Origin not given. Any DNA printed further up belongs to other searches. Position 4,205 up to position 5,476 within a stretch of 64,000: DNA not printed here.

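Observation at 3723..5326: Translationally coupled HprK-like P-loop kinase and SAM methyltransferase inside the glycosyltransferase operon: candidate split chain-terminating module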

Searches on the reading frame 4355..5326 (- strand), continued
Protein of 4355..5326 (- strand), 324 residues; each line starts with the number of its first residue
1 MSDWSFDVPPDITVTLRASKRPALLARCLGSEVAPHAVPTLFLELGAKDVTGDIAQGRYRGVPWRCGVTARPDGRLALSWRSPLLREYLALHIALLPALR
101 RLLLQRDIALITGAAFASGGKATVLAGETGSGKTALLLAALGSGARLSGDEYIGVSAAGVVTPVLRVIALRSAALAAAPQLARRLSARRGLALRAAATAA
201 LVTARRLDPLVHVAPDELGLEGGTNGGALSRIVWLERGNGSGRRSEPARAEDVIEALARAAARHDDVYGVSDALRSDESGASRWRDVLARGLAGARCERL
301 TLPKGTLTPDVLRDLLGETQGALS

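Call 37: find_encoding_contigs(protein=P0031, flank=8000, max_places=3)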
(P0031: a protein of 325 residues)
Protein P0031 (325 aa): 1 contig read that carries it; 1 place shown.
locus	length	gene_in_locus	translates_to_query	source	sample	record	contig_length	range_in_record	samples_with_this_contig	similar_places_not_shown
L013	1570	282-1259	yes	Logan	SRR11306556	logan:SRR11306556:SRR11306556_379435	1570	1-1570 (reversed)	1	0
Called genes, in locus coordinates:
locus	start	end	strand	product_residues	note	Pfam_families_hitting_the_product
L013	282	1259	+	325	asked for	-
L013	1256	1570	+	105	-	?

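Call 38: find_encoding_contigs(protein=P0035, flank=8000, max_places=3)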
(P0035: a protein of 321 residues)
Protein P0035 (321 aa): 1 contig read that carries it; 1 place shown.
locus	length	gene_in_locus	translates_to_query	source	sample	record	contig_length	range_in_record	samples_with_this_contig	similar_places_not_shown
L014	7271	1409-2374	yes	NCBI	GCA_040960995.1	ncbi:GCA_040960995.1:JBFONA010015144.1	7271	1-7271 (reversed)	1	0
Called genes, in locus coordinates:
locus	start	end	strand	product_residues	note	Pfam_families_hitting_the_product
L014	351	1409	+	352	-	PF03706:LPG_synthase_TM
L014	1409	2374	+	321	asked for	-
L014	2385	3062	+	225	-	PF13489:Methyltransf_23 (weak), PF01209:Ubie_methyltran (weak), PF13847:Methyltransf_31 (weak), PF08241:Methyltransf_11, PF08242:Methyltransf_12, PF13649:Methyltransf_25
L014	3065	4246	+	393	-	PF00109:ketoacyl-synt, PF02801:Ketoacyl-synt_C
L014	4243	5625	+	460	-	PF02310:B12-binding, PF04055:Radical_SAM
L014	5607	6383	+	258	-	PF00106:adh_short, PF08659:KR, PF13561:adh_short_C2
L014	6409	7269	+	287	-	?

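Call 39: list_cluster_members(proteins=[P0032, P0033, P0034, P0036, P0038, P0039, P0040, P0041, P0042, P0044])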
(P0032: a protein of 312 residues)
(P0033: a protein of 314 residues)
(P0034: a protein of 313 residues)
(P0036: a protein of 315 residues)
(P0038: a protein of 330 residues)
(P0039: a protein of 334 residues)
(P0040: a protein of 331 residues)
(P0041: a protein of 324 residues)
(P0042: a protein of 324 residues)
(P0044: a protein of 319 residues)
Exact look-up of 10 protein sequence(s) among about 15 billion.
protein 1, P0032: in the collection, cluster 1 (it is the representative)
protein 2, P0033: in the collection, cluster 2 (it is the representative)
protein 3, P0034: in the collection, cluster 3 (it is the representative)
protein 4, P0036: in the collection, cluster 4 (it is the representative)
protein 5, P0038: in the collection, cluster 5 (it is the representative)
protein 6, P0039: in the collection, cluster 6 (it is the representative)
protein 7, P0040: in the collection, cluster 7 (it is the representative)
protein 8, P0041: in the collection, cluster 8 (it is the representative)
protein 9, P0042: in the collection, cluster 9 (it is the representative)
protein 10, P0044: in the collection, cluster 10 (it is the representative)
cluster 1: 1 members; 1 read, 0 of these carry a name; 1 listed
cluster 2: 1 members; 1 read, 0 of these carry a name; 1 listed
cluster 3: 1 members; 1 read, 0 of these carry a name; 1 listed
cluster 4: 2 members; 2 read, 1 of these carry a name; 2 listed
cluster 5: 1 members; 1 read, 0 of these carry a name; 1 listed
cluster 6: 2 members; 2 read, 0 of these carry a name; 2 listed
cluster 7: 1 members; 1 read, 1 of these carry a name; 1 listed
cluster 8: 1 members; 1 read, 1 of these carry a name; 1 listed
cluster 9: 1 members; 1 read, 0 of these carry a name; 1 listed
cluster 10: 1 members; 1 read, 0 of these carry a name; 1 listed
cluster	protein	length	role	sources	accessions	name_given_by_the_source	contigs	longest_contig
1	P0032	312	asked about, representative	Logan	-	-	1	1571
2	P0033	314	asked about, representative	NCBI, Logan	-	-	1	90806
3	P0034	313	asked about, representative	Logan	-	-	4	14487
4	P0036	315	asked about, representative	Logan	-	-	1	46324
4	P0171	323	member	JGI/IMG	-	hypothetical protein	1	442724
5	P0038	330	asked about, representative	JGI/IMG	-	-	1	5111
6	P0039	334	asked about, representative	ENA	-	-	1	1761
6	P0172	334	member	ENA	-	-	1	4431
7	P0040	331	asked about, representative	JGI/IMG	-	hypothetical protein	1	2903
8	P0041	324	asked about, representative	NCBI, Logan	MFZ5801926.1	MAG: hypothetical protein ACOY3K_02280 [Candidatus Omnitrophota bacterium]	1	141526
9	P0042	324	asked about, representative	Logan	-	-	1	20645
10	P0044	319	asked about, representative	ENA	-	-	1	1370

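Call 40: find_encoding_contigs(protein=P0033, flank=10000, max_places=1)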
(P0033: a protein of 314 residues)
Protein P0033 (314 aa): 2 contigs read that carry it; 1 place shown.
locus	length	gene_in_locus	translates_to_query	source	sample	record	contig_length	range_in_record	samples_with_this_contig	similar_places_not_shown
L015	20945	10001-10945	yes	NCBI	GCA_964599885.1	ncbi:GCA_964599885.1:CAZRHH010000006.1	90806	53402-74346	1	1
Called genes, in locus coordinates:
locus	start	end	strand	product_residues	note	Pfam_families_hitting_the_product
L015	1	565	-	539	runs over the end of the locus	-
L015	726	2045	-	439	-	PF01757:Acyl_transf_3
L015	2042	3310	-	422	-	PF01757:Acyl_transf_3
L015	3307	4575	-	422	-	PF01757:Acyl_transf_3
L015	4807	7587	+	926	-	PF13231:PMT_2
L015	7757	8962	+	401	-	PF00535:Glycos_transf_2, PF26629:GT2_TM_C (weak)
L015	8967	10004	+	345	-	PF03706:LPG_synthase_TM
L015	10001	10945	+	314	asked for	-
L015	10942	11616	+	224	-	PF13489:Methyltransf_23 (weak), PF08241:Methyltransf_11, PF08242:Methyltransf_12, PF13649:Methyltransf_25, PF13847:Methyltransf_31 (weak)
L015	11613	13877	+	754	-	-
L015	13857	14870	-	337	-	PF00535:Glycos_transf_2, PF13641:Glyco_tranf_2_3, PF13632:Glyco_trans_2_3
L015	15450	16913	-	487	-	PF07690:MFS_1, PF00083:Sugar_tr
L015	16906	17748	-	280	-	PF01326:PPDK_N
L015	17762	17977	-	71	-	PF00391:PEP-utilizers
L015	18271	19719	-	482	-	PF14691:Fer4_20, PF00070:Pyr_redox (faint), PF00890:FAD_binding_2 (weak), PF01266:DAO (weak), PF07992:Pyr_redox_2, PF12831:FAD_oxidored (weak), PF13450:NAD_binding_8, PF01593:Amino_oxidase, +3 more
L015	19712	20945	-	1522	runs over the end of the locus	PF00310:GATase_2, PF04898:Glu_syn_central, PF01645:Glu_synthase, PF01493:GXGXG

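Call 41: find_encoding_contigs(protein=P0036, flank=10000, max_places=1)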
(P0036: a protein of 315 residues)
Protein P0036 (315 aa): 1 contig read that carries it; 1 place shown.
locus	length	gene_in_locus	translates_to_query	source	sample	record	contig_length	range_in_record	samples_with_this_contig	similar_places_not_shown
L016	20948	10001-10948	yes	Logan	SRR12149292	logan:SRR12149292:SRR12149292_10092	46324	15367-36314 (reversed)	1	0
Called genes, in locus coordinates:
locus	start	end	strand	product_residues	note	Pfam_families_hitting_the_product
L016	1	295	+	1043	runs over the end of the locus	-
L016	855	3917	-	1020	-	PF00515:TPR_1 (weak), PF07719:TPR_2 (weak), PF13414:TPR_11 (weak), PF13432:TPR_16 (weak), PF14559:TPR_19 (weak), PF23914:TPR_CcmH_CycH (weak), PF14559:TPR_19, PF13424:TPR_12, +18 more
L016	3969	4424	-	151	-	PF10066:DUF2304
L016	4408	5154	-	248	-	PF00535:Glycos_transf_2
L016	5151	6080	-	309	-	PF00685:Sulfotransfer_1 (weak), PF13469:Sulfotransfer_3 (faint)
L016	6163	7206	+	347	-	PF00535:Glycos_transf_2, PF13641:Glyco_tranf_2_3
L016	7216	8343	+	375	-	PF01041:DegT_DnrJ_EryC1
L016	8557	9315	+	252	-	PF09844:DUF2071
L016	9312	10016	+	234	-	PF13489:Methyltransf_23, PF13847:Methyltransf_31, PF08241:Methyltransf_11, PF08242:Methyltransf_12, PF13649:Methyltransf_25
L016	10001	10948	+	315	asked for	-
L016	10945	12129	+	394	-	-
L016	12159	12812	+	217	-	PF01209:Ubie_methyltran, PF13489:Methyltransf_23, PF13649:Methyltransf_25, PF13847:Methyltransf_31, PF08241:Methyltransf_11, PF08242:Methyltransf_12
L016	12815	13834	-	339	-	PF01073:3Beta_HSD, PF01370:Epimerase, PF02719:Polysacc_synt_2, PF04321:RmlD_sub_bind, PF07993:NAD_binding_4, PF13460:NAD_binding_10, PF16363:GDP_Man_Dehyd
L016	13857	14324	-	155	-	PF00908:dTDP_sugar_isom, PF14667:Polysacc_synt_C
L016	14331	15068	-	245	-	PF00483:NTP_transferase, PF12804:NTP_transf_3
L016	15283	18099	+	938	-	PF02700:PurS, PF18072:FGAR-AT_linker, PF00586:AIRS, PF02769:AIRS_C, PF00586:AIRS (weak), PF02769:AIRS_C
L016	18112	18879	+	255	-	PF01965:DJ-1_PfpI (weak), PF13507:GATase_5, PF07685:GATase_3 (weak)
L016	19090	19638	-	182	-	PF06452:CBM9_1 (faint)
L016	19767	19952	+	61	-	-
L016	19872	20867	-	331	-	PF12679:ABC2_membrane_2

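Call 42: find_encoding_contigs(protein=P0041, flank=10000, max_places=1)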
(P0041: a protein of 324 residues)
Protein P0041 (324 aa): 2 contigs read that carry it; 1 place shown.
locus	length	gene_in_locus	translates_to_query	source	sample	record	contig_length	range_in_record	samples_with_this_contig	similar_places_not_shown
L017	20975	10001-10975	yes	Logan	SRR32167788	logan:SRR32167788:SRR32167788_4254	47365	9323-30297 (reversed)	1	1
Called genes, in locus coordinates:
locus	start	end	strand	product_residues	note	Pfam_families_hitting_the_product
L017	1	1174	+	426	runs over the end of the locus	PF02844:GARS_N, PF01071:GARS_A, PF02655:ATP-grasp_3 (weak), PF02786:CPSase_L_D2 (weak), PF02222:ATP-grasp (weak), PF02843:GARS_C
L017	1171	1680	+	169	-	PF00731:AIRC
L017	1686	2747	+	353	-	PF01300:Sua5_yciO_yrdC, PF01451:LMWPc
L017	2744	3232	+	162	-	PF02502:LacAB_rpiB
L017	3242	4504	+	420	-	PF00464:SHMT, PF00155:Aminotran_1_2, PF01053:Cys_Met_Meta_PP (faint), PF01212:Beta_elim_lyase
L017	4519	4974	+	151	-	PF22811:Zn_ribbon_NrdR, PF03477:ATP-cone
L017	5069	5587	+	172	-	PF01661:Macro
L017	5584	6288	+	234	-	PF01135:PCMT, PF13649:Methyltransf_25 (weak)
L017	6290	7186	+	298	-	PF01545:Cation_efflux, PF16916:ZT_dimer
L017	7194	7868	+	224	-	PF00072:Response_reg, PF00486:Trans_reg_C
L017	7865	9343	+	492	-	PF00672:HAMP, PF00512:HisKA, PF02518:HATPase_c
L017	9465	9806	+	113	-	-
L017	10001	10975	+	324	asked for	-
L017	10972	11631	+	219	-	PF01209:Ubie_methyltran (weak), PF13489:Methyltransf_23, PF03848:TehB (weak), PF07021:MetW, PF13847:Methyltransf_31, PF08241:Methyltransf_11, PF08242:Methyltransf_12, PF13649:Methyltransf_25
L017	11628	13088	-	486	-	-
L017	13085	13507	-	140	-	-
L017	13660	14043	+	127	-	-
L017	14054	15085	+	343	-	PF00535:Glycos_transf_2, PF10111:Glyco_tranf_2_2 (faint), PF13641:Glyco_tranf_2_3, PF13632:Glyco_trans_2_3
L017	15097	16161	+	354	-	PF21687:T2SSK_1st, PF12836:HHH_3 (faint)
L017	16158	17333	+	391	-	PF00595:PDZ (weak), PF17820:PDZ_6, PF03572:Peptidase_S41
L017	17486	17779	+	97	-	-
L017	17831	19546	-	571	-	PF02366:PMT (weak), PF13231:PMT_2 (weak)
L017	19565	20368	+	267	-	PF13641:Glyco_tranf_2_3, PF00535:Glycos_transf_2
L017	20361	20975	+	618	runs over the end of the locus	PF25068:ARM_TT21_4th (faint), PF12895:ANAPC3 (faint), PF07721:TPR_4 (faint), PF13174:TPR_6 (faint), PF13432:TPR_16, PF00515:TPR_1 (weak), PF07719:TPR_2 (weak), PF23914:TPR_CcmH_CycH, +11 more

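Call 49: find_related_loci(query=A4, collection=metagenome_contigs, flank=8000)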
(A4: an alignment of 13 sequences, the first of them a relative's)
Query A4 (324 aa) in metagenome_contigs; peptide patterns used: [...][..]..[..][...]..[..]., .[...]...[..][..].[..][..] (x = any residue, [..] = any of these).
37 stretches matched a pattern; 9 encode a relative of the query (tblastn E <= 1e-3); 9 distinct loci.
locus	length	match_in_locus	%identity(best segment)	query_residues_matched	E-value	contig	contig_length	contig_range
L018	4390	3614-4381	60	1-257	4e-86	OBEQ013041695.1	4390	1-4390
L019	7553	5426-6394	58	1-324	2e-81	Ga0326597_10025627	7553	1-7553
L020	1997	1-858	58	28-317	5e-82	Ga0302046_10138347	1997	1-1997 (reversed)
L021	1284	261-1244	51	1-317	2e-82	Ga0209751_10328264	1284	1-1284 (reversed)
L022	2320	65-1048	51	1-317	9e-79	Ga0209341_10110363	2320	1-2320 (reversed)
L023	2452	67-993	47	1-304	3e-74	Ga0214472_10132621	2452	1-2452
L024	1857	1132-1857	53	1-237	3e-54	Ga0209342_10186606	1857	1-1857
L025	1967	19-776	50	39-292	2e-43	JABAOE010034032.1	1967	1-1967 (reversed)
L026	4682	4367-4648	66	1-93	2e-34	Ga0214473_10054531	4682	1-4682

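Call 51: search_protein_families(library=pfam, proteins=[L001:791-1366:-, L015:11613-13874:+, L016:10945-12126:+, L001:13916-14926:+, L014:6409-7269:+, L017:11631-13088:-], max_evalue=0.01)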
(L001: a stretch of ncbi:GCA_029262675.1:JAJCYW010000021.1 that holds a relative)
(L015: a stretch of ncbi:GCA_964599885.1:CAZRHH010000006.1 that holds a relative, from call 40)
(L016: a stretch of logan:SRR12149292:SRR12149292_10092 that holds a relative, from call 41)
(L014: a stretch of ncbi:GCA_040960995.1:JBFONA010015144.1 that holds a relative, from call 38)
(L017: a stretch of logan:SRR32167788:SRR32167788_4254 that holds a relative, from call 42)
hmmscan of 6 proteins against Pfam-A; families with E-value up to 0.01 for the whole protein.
L001:791-1366:- (192 aa): 1 family
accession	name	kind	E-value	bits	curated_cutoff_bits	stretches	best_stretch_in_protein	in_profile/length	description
PF08241.18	Methyltransf_11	-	4.7e-05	24.4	21.2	1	18-73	37-91/95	Methyltransferase domain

L015:11613-13874:+ (754 aa): 0 families

L016:10945-12126:+ (394 aa): 1 family
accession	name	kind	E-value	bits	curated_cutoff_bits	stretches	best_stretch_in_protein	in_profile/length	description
PF01943.22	Polysacc_synt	-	0.0055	16.6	28.2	1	7-177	3-180/274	Polysaccharide biosynthesis protein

L001:13916-14926:+ (337 aa): 0 families

L014:6409-7269:+ (287 aa): 2 families
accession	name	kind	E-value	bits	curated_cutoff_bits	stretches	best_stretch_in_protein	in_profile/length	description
PF00109.32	ketoacyl-synt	-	6.3e-35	121.4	20.8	1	41-272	3-250/252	Beta-ketoacyl synthase, N-terminal domain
PF00108.29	Thiolase_N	-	0.0003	20.7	26.4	1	190-231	77-118/260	Thiolase, N-terminal domain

L017:11631-13088:- (486 aa): 1 family
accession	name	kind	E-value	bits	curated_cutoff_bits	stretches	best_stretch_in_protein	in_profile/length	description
PF13231.12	PMT_2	-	0.00033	21.3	26.1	1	205-325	20-144/160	Dolichyl-phosphate-mannose-protein mannosyltransferase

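Call 52: find_encoding_contigs(protein=P0042, flank=10000, max_places=1)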
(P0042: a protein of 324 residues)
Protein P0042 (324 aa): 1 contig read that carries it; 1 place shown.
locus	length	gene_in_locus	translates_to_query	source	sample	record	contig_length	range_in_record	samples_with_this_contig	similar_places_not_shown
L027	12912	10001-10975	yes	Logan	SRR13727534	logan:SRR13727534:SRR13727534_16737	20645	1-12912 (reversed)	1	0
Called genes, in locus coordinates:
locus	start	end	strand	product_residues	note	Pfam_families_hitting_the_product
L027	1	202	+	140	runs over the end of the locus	-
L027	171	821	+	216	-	PF07963:N_methyl (weak)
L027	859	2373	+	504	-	PF11104:PilM_2, PF05137:PilN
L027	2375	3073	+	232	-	-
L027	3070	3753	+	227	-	PF12895:ANAPC3 (faint), PF13371:TPR_9 (faint), PF00515:TPR_1 (faint), PF07719:TPR_2 (faint), PF13174:TPR_6 (faint), PF13432:TPR_16 (weak), PF13414:TPR_11, PF13432:TPR_16 (weak), +7 more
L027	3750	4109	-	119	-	PF10066:DUF2304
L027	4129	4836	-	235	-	PF00535:Glycos_transf_2, PF13641:Glyco_tranf_2_3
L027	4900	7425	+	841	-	PF02516:STT3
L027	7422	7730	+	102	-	-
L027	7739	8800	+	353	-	PF21687:T2SSK_1st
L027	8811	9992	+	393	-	PF22694:CtpB_N-like (weak), PF00595:PDZ (weak), PF13180:PDZ_2, PF17820:PDZ_6, PF03572:Peptidase_S41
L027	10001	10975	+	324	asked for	-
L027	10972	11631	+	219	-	PF01209:Ubie_methyltran, PF13489:Methyltransf_23, PF07021:MetW, PF13847:Methyltransf_31, PF08241:Methyltransf_11, PF08242:Methyltransf_12, PF13649:Methyltransf_25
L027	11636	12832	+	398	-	PF01943:Polysacc_synt (weak)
